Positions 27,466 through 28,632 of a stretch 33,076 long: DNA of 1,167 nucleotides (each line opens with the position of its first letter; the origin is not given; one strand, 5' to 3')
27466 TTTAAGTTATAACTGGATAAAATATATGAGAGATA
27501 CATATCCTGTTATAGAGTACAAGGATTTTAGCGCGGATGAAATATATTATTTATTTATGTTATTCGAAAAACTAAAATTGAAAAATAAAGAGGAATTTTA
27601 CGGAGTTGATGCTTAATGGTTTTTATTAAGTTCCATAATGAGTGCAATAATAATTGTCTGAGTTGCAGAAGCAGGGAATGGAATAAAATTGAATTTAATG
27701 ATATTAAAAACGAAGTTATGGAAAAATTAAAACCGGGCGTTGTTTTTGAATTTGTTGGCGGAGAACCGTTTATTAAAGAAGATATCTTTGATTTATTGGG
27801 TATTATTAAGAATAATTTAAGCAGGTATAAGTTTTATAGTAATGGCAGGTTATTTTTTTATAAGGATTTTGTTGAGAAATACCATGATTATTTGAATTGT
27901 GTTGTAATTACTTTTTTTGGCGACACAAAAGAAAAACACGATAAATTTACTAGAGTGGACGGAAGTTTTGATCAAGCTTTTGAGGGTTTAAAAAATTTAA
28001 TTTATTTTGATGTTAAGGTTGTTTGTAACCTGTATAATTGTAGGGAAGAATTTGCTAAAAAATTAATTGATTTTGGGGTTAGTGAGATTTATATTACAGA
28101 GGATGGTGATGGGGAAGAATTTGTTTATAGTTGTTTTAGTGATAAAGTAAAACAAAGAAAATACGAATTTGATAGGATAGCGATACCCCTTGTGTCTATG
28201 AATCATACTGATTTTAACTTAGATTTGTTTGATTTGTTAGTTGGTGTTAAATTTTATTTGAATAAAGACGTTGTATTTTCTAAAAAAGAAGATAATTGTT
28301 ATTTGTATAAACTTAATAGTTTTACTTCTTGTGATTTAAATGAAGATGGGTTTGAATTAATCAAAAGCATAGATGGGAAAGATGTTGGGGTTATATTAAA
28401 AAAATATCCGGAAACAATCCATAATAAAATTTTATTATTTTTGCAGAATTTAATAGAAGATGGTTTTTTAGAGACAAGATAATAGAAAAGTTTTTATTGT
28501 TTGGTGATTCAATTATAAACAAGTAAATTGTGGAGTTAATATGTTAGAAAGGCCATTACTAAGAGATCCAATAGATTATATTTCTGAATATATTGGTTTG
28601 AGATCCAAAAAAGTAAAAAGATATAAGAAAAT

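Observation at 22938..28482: Seven-gene radical-SAM peptide-maturation cassette: an expanded, archaeal His-Xaa-Ser (Hxs)-like system with four radical SAM enzymes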

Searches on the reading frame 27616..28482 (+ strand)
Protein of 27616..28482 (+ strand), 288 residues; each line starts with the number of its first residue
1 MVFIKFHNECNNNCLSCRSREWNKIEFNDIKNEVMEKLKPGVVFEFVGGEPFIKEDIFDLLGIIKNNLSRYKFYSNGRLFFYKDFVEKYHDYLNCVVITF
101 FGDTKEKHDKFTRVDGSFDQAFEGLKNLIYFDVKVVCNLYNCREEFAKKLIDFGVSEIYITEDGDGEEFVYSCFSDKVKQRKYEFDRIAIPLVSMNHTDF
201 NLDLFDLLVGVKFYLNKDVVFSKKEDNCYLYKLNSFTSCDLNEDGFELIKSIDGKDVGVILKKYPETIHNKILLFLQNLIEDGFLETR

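Call 3: search_protein_families(library=ncbifam, proteins=[window:27616-28482:+], max_evalue=0.01)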
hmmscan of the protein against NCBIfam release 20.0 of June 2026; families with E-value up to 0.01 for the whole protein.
window:27616-28482:+ (288 aa): 27 families (the best 25 are shown)
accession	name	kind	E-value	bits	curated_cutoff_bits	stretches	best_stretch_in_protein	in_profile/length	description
TIGR03977.1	rSAM_pair_HxsC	equivalog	2.6e-16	59.4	267.9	1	8-135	33-169/292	His-Xaa-Ser system radical SAM maturase HxsC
TIGR04054.1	rSAM_NirJ1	equivalog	1.4e-11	43.7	650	1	6-138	42-179/387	putative heme d1 biosynthesis radical SAM protein NirJ1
TIGR04545.1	rSAM_ahbD_hemeb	equivalog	1.7e-10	40.8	500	1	6-136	6-142/339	heme b synthase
TIGR04466.1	rSAM_BlsE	equivalog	8.1e-10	38.7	400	1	2-128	5-134/327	cytosylglucuronate decarboxylase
NF038332.1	rSAM_rare_HxsC4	exception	1.5e-09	37.5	500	1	2-129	16-151/335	radical SAM protein HxsC4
TIGR04250.1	SCM_rSAM_ScmE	equivalog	3.4e-09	36.1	400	1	4-138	7-147/358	SynChlorMet cassette radical SAM/SPASM protein ScmE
TIGR04055.1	rSAM_NirJ2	equivalog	4.9e-09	36.2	500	1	7-156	7-163/326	putative heme d1 biosynthesis radical SAM protein NirJ2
NF050035.1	rSAM_WgK_link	exception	5.3e-09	35.5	650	1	4-145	13-159/367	radical SAM/SPASM peptide maturase WgkB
TIGR03961.1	rSAM_PTO1314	hypoth_equivalog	6.9e-09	35.4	306.05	1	9-128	32-151/332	PTO1314 family radical SAM protein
TIGR04303.1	GeoRSP_rSAM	equivalog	7.3e-09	35.6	400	1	7-143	12-151/325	GeoRSP system radical SAM/SPASM protein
TIGR04051.1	rSAM_NirJ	equivalog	2.1e-08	33.6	515.45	1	9-140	11-147/354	heme d1 biosynthesis radical SAM protein NirJ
TIGR04546.1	rSAM_ahbC_deAc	equivalog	4.7e-08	32.2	650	1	6-136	45-180/390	12,18-didecarboxysiroheme deacetylase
NF045574.1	sacti_mat_StsB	exception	5.3e-08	32.1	625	1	44-139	145-239/466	StsB family radical SAM/SPASM domain sactipeptide maturase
TIGR04347.1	pseudo_SAM_Halo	equivalog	3.3e-07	29.9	525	1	43-134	87-177/390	TIGR04347 family pseudo-SAM/SPASM protein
TIGR04053.2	TIGR04053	equivalog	4.7e-07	29.4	395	1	10-145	18-162/366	TIGR04053 family radical SAM/SPASM domain-containing protein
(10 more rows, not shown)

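Call 4: search_protein_families(library=pfam, proteins=[window:27616-28482:+], max_evalue=0.01)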
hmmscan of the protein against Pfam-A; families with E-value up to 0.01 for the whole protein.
window:27616-28482:+ (288 aa): 2 families
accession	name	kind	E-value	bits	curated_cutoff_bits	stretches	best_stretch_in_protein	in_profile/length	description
PF04055.27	Radical_SAM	-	1.6e-08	35.3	29.5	1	5-136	2-144/166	Radical SAM superfamily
PF13353.11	Fer4_12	-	0.00091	20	22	1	5-120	10-134/137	4Fe-4S single cluster domain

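Call 23: search_protein_families(library=padloc, proteins=[window:27616-28482:+], max_evalue=0.01)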
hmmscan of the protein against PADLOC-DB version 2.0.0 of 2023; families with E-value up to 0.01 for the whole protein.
window:27616-28482:+ (288 aa): 2 families
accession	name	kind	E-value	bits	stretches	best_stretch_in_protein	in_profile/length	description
PDLC02903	pVip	-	2.1e-08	32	1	4-148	4-156/257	Viperins not associated with kinases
PDLC02904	pVip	-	5.6e-08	30.6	1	7-148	10-160/262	Viperins associated with kinases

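Call 46: find_homologous_proteins(query=window:27616-28482:+, max_evalue=0.00001)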
Query window:27616-28482:+ (288 aa): 10 proteins with E <= 0.00001 among 471 candidates.
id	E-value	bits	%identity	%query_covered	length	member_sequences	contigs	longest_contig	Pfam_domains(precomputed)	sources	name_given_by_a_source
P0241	1.8e-166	571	88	100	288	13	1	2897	PF04055.28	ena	-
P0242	6.8e-150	516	79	100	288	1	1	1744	PF04055.28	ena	-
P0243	1.2e-124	433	81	84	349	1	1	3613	PF04055.28,PF13361.13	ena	-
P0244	1.9e-14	72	37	46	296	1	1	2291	PF04055.28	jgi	jgi:MoaA/NifB/PqqE/SkfB family radical SAM enzyme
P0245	1.9e-14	72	33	54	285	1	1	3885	PF04055.28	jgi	jgi:MoaA/NifB/PqqE/SkfB family radical SAM enzyme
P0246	1.2e-13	69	34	51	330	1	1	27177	PF04055.28,PF13353.12,PF19238.6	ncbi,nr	ncbi:radical SAM protein [Candidatus Woesearchaeota archaeon]|nr:radical SAM protein [Candidatus Woe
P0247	1.0e-12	66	35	45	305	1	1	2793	PF04055.28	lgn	-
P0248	3.2e-12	64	36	44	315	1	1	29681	PF04055.28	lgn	-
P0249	6.1e-12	63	31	51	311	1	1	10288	PF04055.28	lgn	-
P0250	9.2e-8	50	31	51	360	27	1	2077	PF04055.28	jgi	-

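Call 47: find_encoding_contigs(protein=P0241, flank=4000, max_places=2)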
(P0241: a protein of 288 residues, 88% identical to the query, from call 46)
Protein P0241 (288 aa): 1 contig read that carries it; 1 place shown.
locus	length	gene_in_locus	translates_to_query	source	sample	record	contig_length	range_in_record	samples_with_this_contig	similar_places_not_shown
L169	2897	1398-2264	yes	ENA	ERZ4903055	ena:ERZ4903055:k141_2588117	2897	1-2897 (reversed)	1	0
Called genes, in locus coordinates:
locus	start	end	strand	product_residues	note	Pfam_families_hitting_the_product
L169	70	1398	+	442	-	PF02310:B12-binding, PF04055:Radical_SAM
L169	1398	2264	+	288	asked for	PF04055:Radical_SAM (faint)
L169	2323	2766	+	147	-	-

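Call 48: find_encoding_contigs(protein=P0243, flank=4000, max_places=2)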
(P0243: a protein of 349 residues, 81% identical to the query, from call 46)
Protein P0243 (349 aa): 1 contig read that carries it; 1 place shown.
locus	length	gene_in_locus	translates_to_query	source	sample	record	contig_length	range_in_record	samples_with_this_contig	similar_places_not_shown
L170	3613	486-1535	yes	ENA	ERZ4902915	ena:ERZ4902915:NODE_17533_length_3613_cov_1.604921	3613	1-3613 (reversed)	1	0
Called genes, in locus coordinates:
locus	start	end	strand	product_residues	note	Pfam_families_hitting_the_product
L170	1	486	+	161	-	?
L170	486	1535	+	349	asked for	PF04055:Radical_SAM (weak), PF13361:UvrD_C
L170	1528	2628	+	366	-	PF01420:Methylase_S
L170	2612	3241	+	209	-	PF02698:DUF218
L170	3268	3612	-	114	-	?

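Call 49: find_encoding_contigs(protein=P0246, flank=8000, max_places=1)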
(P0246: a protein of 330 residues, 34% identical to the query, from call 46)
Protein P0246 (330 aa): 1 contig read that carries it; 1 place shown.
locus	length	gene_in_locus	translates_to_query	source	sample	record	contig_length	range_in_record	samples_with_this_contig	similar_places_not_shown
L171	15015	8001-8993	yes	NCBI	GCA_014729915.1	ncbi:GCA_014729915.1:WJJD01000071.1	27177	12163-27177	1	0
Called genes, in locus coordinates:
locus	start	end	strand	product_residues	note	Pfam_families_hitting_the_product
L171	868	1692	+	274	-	-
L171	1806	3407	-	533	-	-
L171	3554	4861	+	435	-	PF25182:NonGDSL (weak), PF13472:Lipase_GDSL_2, PF13414:TPR_11 (faint), PF13374:TPR_10 (faint), PF00515:TPR_1 (faint), PF07719:TPR_2 (faint), PF13432:TPR_16 (weak), PF14559:TPR_19 (weak), +5 more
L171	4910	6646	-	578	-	PF02543:Carbam_trans_N, PF16861:Carbam_trans_C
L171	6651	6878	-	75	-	-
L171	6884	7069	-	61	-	-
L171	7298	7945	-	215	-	PF01066:CDP-OH_P_transf (weak)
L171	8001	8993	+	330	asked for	PF13353:Fer4_12 (weak), PF19238:Radical_SAM_2 (faint), PF04055:Radical_SAM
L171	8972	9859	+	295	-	PF04055:Radical_SAM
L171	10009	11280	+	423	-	PF13173:AAA_14, PF13635:DUF4143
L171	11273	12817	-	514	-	PF13231:PMT_2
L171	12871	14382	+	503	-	-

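Call 58: predict_structure(alignment_id=A4)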
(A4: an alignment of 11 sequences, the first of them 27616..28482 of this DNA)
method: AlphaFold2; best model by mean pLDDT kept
length: 288 residues; sequences in the alignment: 11
mean_pLDDT: 57.8   pTM: 0.57
mean pLDDT of the five models: 57.8, 57.2, 53.1, 52.9, 51.5
residues with pLDDT >= 90: 14; 70-90: 97; 50-70: 33; < 50: 144
segments of 3 or more residues with pLDDT < 50: 7-24, 162-189, 191-256, 260-288
pLDDT, mean of each block of 10 residues (from residue 1): 48 41 56 77 65 62 75 79 87 85 81 78 93 85 77 77 40 42 43 39 43 34 29 33 34 47 40 43 37
secondary structure, 60 per line:
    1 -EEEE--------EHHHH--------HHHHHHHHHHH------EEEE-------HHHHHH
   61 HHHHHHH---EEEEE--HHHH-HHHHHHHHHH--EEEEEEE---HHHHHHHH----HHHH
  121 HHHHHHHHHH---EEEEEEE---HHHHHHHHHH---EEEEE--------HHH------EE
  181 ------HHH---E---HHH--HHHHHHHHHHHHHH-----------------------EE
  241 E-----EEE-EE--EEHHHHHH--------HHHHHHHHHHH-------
elements in order: E2-5 H15-18 H27-37 E44-47 H55-67 E71-75 H78-81 H83-92 E95-101 H105-112 H117-130 E134-140 H144-153 E157-161 H202-215 E239-241 E247-249 H257-262 H271-281

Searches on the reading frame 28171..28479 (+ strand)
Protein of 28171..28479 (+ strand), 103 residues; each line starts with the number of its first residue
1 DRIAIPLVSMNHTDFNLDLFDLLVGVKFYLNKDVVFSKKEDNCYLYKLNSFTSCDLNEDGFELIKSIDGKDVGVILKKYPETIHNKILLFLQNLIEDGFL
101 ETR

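Call 34: search_protein_families(library=pfam, proteins=[window:28171-28479:+], max_evalue=10)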
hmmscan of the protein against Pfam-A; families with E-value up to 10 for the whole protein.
seq(103 aa): 1 family
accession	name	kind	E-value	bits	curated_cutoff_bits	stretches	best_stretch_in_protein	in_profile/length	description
PF05402.18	PqqD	-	0.17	12.7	23.4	1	56-100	15-67/67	Coenzyme PQQ synthesis protein D (PqqD)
